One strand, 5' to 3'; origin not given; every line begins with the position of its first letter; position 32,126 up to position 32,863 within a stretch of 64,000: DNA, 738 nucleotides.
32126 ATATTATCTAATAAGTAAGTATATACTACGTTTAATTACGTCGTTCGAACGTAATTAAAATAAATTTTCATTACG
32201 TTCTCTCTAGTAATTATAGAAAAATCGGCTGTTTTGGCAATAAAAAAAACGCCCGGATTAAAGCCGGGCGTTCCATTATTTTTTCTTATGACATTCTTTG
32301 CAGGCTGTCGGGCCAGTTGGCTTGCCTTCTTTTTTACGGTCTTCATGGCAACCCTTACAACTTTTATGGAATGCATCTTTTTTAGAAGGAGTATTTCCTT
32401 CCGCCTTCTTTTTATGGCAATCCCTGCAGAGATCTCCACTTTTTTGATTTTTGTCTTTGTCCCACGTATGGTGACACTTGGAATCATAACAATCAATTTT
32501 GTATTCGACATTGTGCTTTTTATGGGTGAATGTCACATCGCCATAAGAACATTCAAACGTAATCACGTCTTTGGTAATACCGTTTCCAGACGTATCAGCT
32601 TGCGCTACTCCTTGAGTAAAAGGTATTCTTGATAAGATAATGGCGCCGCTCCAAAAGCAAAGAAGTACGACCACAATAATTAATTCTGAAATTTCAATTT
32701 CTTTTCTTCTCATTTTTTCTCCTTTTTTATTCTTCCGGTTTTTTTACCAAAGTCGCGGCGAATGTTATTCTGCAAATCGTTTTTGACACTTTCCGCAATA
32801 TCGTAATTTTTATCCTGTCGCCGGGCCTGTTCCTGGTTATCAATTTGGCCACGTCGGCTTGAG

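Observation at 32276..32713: A tetraheme c3/c7-type cytochrome in an otherwise fermentative-looking, reduced gene set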

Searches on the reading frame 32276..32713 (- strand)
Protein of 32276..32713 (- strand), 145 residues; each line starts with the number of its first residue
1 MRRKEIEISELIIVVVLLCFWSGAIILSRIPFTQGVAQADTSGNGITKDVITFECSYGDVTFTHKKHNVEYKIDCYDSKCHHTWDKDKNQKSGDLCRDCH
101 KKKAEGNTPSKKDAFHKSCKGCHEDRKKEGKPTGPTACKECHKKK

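Call 4: search_protein_families(library=pfam, proteins=[window:32276-32713:-], max_evalue=0.1)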
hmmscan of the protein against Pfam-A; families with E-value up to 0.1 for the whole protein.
window:32276-32713:- (145 aa): 3 families
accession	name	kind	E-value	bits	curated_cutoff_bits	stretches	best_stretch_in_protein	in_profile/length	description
PF02085.21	Cytochrom_CIII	-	5.5e-13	49.6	22.9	1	57-142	18-101/101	Class III cytochrome C family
PF14522.11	Cytochrome_C7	-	0.00052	20.2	24.8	1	86-143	5-67/67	Cytochrome c7 and related cytochrome c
PF12599.13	DUF3768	-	0.053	13.9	25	1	62-90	41-69/83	Protein of unknown function (DUF3768)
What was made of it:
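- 32276..32713 (-): Coding sequence of the tetraheme class III cytochrome c (145 aa including signal peptide; stop codon at 32276-32278). Pfam PF02085 at 49.6 bits against a cut-off of 22.9 (call 4).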

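Call 5: search_protein_families(library=ncbifam, proteins=[window:32276-32713:-], max_evalue=0.1)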
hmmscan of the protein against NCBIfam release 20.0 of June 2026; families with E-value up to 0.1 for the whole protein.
window:32276-32713:- (145 aa): 4 families
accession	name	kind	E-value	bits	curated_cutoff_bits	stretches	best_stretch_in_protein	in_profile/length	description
NF045722.1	c3_cytochr_TmcA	equivalog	2e-17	63.2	114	1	57-143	41-125/125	acidic tetraheme cytochrome c3 TmcA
NF045713.1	CxxCH_16_HmcA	equivalog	8.6e-14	51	400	1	6-145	6-142/541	sulfate respiration complex hexadecaheme cytochrome HmcA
NF043011.1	CytC7_Geobact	equivalog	2e-13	50.6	120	2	84-143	35-89/89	cytochrome c7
NF045784.1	9HemeCytC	equivalog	0.036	13.4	640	0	77-144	256-321/328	nine-heme cytochrome c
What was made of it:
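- On Type II cytochrome c3 TmcA (NF045722): 63.2 bits against a cut-off of 114 (call 5).
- On HmcA / nine-heme cytochromes: Scores are 51 against 400 and 13 against 640 bits (call 5).
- Closest known: Tetraheme cytochrome c3 of sulfate reducers. Different: The protein scores below the NCBIfam TmcA equivalog cut-off (63 against 114 bits, call 5).
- Tried and rejected: Membership in c7, TmcA, HmcA and the nine-heme family was rejected on scores and heme count (calls 4, 5).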

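Call 8: find_homologous_proteins(query=window:32276-32713:-)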
Query window:32276-32713:- (145 aa): 34 proteins with E <= 0.001 among 35 candidates.
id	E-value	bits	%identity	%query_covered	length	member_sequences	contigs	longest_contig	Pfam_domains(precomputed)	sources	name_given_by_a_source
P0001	1.0e-95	336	100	100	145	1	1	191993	PF02085.22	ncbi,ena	-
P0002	6.2e-71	255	98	75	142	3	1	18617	PF02085.22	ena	-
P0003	2.1e-69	250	78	100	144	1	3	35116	PF02085.22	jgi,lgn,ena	jgi:hypothetical protein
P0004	7.4e-66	239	77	92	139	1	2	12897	PF02085.22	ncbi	-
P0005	1.8e-65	237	74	95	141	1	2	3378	PF02085.22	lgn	-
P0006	2.4e-63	231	68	100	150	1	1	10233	PF02085.22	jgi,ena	-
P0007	2.0e-54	202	71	92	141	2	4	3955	PF02085.22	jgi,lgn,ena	jgi:hypothetical protein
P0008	1.7e-50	189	62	100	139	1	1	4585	PF02085.22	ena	-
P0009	5.7e-50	187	64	98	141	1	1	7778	PF02085.22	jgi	jgi:hypothetical protein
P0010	1.9e-45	172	59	95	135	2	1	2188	PF02085.22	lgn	-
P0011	7.0e-34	135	51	92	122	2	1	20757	PF02085.22,PF14522.12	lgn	-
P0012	8.6e-34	135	51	92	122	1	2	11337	PF02085.22,PF14522.12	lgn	-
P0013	9.6e-34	134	60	71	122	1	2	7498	PF02085.22,PF14522.12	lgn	-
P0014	2.7e-33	133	47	99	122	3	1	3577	PF02085.22,PF14522.12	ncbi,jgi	jgi:hypothetical protein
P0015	3.9e-33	132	53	92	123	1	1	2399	PF02085.22,PF14522.12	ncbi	-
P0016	9.6e-33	131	52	92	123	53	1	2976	PF02085.22,PF14522.12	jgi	jgi:hypothetical protein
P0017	8.2e-32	128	47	99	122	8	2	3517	PF02085.22,PF14522.12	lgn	-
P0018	1.4e-31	127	46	99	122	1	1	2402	PF02085.22,PF14522.12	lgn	-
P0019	1.5e-31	127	56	81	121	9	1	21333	PF02085.22,PF14522.12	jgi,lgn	-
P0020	2.3e-31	127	61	68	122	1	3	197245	PF02085.22,PF14522.12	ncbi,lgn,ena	-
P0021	2.6e-31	127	61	68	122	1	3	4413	PF02085.22,PF14522.12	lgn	-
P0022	2.8e-31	126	47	99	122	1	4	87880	PF02085.22,PF14522.12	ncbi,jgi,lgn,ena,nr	ncbi:MAG: cytochrome c3 family protein [Syntrophaceae bacterium]|nr:cytochrome c3 family protein [Sy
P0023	3.8e-31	126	46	99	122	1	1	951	PF02085.22,PF14522.12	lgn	-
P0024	4.2e-31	126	61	68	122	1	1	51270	PF02085.22,PF14522.12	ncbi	-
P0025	8.4e-31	125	57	70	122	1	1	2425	PF02085.22,PF14522.12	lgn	-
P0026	2.3e-29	120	44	99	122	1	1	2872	PF02085.22,PF14522.12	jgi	jgi:hypothetical protein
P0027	5.3e-29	119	52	83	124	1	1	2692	PF02085.22,PF14522.12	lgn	-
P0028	1.9e-28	117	45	99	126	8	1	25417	PF02085.22,PF14522.12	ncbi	-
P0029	4.6e-28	116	50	84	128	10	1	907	PF02085.22,PF14522.12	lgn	-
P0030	1.7e-25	108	43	92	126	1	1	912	PF02085.22,PF14522.12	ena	-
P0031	4.4e-16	77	39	92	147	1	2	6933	PF02085.22,PF14522.12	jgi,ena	-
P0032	4.4e-15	74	40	91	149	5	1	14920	PF02085.22,PF14522.12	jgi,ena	-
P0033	1.4e-13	69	38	91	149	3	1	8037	PF02085.22,PF14522.12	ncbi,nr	ncbi:MAG: cytochrome c3 family protein [Thermodesulfobacteriota bacterium]|nr:cytochrome c3 family p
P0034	1.9e-6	46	37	66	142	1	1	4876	PF02085.22,PF14522.12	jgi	jgi:hypothetical protein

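Call 9: find_encoding_contigs(protein=P0001, flank=10000, max_places=4)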
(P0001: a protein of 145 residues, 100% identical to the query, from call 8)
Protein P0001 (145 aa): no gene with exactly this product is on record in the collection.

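Call 11: list_cluster_members(proteins=[P0001, P0003, P0004, P0002, P0006, P0020, P0024])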
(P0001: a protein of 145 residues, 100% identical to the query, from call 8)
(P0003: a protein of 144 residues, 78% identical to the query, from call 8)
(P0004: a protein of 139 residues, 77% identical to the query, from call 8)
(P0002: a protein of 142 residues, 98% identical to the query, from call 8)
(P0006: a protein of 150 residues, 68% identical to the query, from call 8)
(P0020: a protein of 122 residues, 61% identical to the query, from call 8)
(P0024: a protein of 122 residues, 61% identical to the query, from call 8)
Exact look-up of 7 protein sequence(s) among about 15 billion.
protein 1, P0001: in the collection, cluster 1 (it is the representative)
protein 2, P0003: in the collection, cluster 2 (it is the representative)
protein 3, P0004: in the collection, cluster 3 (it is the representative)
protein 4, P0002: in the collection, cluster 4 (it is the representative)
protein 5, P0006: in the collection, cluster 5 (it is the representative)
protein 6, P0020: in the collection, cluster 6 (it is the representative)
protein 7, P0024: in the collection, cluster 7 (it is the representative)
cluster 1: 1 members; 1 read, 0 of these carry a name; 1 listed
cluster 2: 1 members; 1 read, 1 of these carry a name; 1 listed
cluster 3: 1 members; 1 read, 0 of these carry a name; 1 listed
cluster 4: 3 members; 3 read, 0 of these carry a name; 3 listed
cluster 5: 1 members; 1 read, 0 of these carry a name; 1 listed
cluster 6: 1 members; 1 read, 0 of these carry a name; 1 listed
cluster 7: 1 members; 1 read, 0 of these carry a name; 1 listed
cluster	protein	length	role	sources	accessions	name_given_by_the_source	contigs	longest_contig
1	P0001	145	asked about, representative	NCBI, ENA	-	-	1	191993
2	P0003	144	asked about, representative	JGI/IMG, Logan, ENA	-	hypothetical protein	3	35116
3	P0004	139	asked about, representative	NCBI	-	-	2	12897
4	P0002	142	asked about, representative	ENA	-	-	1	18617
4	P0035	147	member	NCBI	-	-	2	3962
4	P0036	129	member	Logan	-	-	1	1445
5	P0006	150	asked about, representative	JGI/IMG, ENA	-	-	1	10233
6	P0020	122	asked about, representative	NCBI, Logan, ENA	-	-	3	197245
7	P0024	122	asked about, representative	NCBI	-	-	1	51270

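Call 12: find_encoding_contigs(protein=P0003, flank=10000, max_places=4)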
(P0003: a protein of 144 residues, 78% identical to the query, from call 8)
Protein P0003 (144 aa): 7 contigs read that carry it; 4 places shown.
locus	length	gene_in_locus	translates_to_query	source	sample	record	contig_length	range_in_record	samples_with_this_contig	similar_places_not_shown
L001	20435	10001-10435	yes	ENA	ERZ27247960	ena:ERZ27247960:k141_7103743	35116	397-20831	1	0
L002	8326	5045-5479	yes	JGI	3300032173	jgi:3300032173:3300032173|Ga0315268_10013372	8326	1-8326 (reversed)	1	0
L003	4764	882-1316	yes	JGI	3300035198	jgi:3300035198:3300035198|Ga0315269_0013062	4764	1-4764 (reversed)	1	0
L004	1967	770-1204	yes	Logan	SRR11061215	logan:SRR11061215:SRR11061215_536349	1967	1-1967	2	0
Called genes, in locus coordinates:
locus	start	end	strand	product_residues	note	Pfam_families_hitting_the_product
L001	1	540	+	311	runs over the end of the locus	?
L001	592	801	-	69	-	-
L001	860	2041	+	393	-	PF01702:TGT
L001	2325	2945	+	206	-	-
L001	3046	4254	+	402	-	PF00155:Aminotran_1_2, PF00266:Aminotran_5, PF01041:DegT_DnrJ_EryC1 (weak), PF01212:Beta_elim_lyase (weak)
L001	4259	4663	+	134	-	-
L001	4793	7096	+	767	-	PF00149:Metallophos (faint)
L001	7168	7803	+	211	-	PF01135:PCMT, PF01209:Ubie_methyltran (weak), PF01189:Methyltr_RsmB-F (faint), PF13649:Methyltransf_25, PF13847:Methyltransf_31, PF08241:Methyltransf_11 (weak)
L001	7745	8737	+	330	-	PF02618:YceG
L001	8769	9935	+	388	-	PF03054:tRNA_Me_trans, PF20259:tRNA_Me_trans_M, PF20258:tRNA_Me_trans_C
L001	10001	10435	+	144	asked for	PF02085:Cytochrom_CIII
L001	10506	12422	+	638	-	PF01411:tRNA-synt_2c, PF07973:tRNA_SAD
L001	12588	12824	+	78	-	PF14697:Fer4_21 (faint), PF12797:Fer4_2 (faint), PF12837:Fer4_6 (faint), PF13183:Fer4_8 (weak), PF12838:Fer4_7 (weak), PF13187:Fer4_9 (weak), PF13534:Fer4_17 (weak), PF00037:Fer4 (weak), +1 more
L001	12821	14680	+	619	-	PF02730:AFOR_N, PF01314:AFOR_C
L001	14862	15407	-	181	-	PF20803:PaaX_M, PF09827:CRISPR_Cas2 (weak)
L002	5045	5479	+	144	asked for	PF02085:Cytochrom_CIII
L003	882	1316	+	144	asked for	PF02085:Cytochrom_CIII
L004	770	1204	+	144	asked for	PF02085:Cytochrom_CIII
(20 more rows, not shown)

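Call 14: find_encoding_contigs(protein=P0004, flank=10000, max_places=3)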
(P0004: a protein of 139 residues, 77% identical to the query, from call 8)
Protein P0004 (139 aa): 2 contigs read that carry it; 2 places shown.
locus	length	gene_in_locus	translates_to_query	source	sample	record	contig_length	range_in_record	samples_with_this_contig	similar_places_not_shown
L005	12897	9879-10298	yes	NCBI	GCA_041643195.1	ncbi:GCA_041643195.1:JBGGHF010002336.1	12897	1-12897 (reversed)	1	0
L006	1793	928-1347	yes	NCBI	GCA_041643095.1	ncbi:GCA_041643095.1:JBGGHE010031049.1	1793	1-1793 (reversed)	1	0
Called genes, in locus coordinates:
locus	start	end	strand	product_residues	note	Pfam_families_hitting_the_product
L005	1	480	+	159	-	?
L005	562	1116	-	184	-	-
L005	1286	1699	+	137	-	-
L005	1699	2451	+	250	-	PF01135:PCMT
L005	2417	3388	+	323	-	PF02618:YceG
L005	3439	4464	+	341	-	PF01972:SDH_protease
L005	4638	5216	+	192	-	-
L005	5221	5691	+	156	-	-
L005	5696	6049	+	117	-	-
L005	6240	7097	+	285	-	PF00962:A_deaminase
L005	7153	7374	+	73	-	-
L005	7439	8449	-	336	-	PF13793:Pribosyltran_N, PF00156:Pribosyltran, PF14572:Pribosyl_synth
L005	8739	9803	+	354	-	PF03054:tRNA_Me_trans, PF20259:tRNA_Me_trans_M, PF20258:tRNA_Me_trans_C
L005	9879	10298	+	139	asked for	PF02085:Cytochrom_CIII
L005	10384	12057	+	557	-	PF01411:tRNA-synt_2c, PF07973:tRNA_SAD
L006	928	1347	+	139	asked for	PF02085:Cytochrom_CIII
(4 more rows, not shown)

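Call 16: find_related_loci(query=A1, collection=genome_contigs, flank=10000)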
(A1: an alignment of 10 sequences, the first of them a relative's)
Query A1 (145 aa) in genome_contigs; peptide patterns used: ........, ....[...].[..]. (x = any residue, [..] = any of these).
90 stretches matched a pattern; 52 encode a relative of the query (tblastn E <= 1e-3); 52 distinct loci.
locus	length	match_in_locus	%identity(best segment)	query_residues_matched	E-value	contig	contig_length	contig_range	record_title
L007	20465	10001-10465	38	3-145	5e-24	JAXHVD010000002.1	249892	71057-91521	MAG: Thermodesulfobacteriota bacterium isolate MAG68_tar_biofilm MAG68_2, whole genome shotgun sequence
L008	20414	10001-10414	39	1-145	7e-23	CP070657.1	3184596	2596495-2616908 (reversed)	MAG: Deltaproteobacteria bacterium isolate bin80 chromosome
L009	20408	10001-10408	40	1-145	2e-22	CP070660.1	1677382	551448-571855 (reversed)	MAG: Deltaproteobacteria bacterium isolate bin79 chromosome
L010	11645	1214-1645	38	8-144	6e-21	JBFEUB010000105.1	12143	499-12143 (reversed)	MAG: Desulfobacteria bacterium isolate Mix_mud07.2021.05.48 k141_405534_length_12143_cov_10.8128, whole genome shotgun s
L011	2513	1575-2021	36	7-145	2e-20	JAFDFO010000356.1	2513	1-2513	MAG: Deltaproteobacteria bacterium isolate Meg22_02_Bin_40 Meg22_02_Bin_40_scaffold_229462, whole genome shotgun sequenc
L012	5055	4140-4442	48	60-145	6e-20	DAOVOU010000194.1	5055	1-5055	MAG TPA_asm: Desulfobacterales bacterium isolate CSMAG_1531 CSMAG_1531_k141_150529_length_5055_cov_28.1040, whole genome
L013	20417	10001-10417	38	17-144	7e-20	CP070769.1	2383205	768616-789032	MAG: Desulfobacterales bacterium isolate bin233 chromosome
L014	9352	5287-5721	38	20-145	2e-19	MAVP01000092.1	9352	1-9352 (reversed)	MAG: Desulfobacterales bacterium S7086C20 S7086CLC20_contig000092, whole genome shotgun sequence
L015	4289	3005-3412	36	24-145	5e-19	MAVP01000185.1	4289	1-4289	MAG: Desulfobacterales bacterium S7086C20 S7086CLC20_contig000185, whole genome shotgun sequence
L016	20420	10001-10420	38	20-142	6e-19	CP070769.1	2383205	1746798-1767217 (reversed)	MAG: Desulfobacterales bacterium isolate bin233 chromosome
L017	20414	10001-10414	38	1-145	2e-18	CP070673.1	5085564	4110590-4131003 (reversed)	MAG: Deltaproteobacteria bacterium isolate bin73 chromosome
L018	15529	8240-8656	38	24-145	2e-18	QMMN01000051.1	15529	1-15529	MAG: Deltaproteobacteria bacterium isolate B60_G16 B60_Guay16_scaffold_02148, whole genome shotgun sequence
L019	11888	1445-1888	36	4-145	3e-18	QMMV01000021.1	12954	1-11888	MAG: Deltaproteobacteria bacterium isolate B23_G16 B23_Guay16_scaffold_03143, whole genome shotgun sequence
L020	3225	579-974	41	20-145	9e-18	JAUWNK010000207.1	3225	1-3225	MAG: Desulfobacteraceae bacterium isolate CSMAG_2422 CSMAG_2422_k141_301681_length_3225_cov_15.7860, whole genome shotgu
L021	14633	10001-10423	38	15-142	5e-17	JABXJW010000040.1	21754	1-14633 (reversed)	MAG: Desulfobacterales bacterium isolate CR_Bin_276 NODE_52_length_21754_cov_8.666559, whole genome shotgun sequence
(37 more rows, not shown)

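Call 25: search_solved_structures(query=window:32276-32713:-, max_evalue=0.01, show_alignments=2)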
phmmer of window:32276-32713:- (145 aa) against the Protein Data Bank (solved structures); distinct sequences matched with E-value up to 0.01: 29.
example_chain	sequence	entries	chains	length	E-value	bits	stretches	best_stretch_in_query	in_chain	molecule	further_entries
2e84_A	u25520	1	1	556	2.2e-13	53.7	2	78-144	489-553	High-molecular-weight cytochrome c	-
3cao_A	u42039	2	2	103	3.4e-13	53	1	60-144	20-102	CYTOCHROME C3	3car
1gws_A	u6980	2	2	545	1.2e-11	48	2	79-143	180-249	HIGH-MOLECULAR-WEIGHT CYTOCHROME C | High-molecular-weight cytochrome c precursor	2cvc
1h29_A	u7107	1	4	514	2.2e-11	47.2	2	79-143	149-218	HIGH-MOLECULAR-WEIGHT CYTOCHROME C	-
1z1n_X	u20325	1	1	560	1.2e-08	38.2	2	70-143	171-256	sixteen heme cytochrome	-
2bq4_A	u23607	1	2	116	1.2e-08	38.2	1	60-145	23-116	BASIC CYTOCHROME C3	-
2cy3_A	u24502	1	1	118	3.4e-08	36.8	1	60-143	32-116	CYTOCHROME C3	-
3h34_A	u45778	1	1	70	4.1e-08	36.5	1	96-142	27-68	Cytochrome c7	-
1w7o_A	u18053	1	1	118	8.7e-08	35.5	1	60-143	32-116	CYTOCHROME C3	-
1aqe_A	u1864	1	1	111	5.5e-07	32.9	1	55-143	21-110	CYTOCHROME C3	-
1czj_A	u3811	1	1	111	8.4e-07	32.3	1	55-143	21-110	CYTOCHROME C3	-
3h4n_A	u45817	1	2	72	1.6e-06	31.3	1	96-144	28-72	Cytochrome c7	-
3bxu_A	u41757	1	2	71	3e-06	30.5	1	96-144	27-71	Cytochrome c3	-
2n91_A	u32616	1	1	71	3.5e-05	27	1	90-144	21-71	Cytochrome C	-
4hb6_A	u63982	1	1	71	0.00011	25.4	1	95-144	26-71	PpcA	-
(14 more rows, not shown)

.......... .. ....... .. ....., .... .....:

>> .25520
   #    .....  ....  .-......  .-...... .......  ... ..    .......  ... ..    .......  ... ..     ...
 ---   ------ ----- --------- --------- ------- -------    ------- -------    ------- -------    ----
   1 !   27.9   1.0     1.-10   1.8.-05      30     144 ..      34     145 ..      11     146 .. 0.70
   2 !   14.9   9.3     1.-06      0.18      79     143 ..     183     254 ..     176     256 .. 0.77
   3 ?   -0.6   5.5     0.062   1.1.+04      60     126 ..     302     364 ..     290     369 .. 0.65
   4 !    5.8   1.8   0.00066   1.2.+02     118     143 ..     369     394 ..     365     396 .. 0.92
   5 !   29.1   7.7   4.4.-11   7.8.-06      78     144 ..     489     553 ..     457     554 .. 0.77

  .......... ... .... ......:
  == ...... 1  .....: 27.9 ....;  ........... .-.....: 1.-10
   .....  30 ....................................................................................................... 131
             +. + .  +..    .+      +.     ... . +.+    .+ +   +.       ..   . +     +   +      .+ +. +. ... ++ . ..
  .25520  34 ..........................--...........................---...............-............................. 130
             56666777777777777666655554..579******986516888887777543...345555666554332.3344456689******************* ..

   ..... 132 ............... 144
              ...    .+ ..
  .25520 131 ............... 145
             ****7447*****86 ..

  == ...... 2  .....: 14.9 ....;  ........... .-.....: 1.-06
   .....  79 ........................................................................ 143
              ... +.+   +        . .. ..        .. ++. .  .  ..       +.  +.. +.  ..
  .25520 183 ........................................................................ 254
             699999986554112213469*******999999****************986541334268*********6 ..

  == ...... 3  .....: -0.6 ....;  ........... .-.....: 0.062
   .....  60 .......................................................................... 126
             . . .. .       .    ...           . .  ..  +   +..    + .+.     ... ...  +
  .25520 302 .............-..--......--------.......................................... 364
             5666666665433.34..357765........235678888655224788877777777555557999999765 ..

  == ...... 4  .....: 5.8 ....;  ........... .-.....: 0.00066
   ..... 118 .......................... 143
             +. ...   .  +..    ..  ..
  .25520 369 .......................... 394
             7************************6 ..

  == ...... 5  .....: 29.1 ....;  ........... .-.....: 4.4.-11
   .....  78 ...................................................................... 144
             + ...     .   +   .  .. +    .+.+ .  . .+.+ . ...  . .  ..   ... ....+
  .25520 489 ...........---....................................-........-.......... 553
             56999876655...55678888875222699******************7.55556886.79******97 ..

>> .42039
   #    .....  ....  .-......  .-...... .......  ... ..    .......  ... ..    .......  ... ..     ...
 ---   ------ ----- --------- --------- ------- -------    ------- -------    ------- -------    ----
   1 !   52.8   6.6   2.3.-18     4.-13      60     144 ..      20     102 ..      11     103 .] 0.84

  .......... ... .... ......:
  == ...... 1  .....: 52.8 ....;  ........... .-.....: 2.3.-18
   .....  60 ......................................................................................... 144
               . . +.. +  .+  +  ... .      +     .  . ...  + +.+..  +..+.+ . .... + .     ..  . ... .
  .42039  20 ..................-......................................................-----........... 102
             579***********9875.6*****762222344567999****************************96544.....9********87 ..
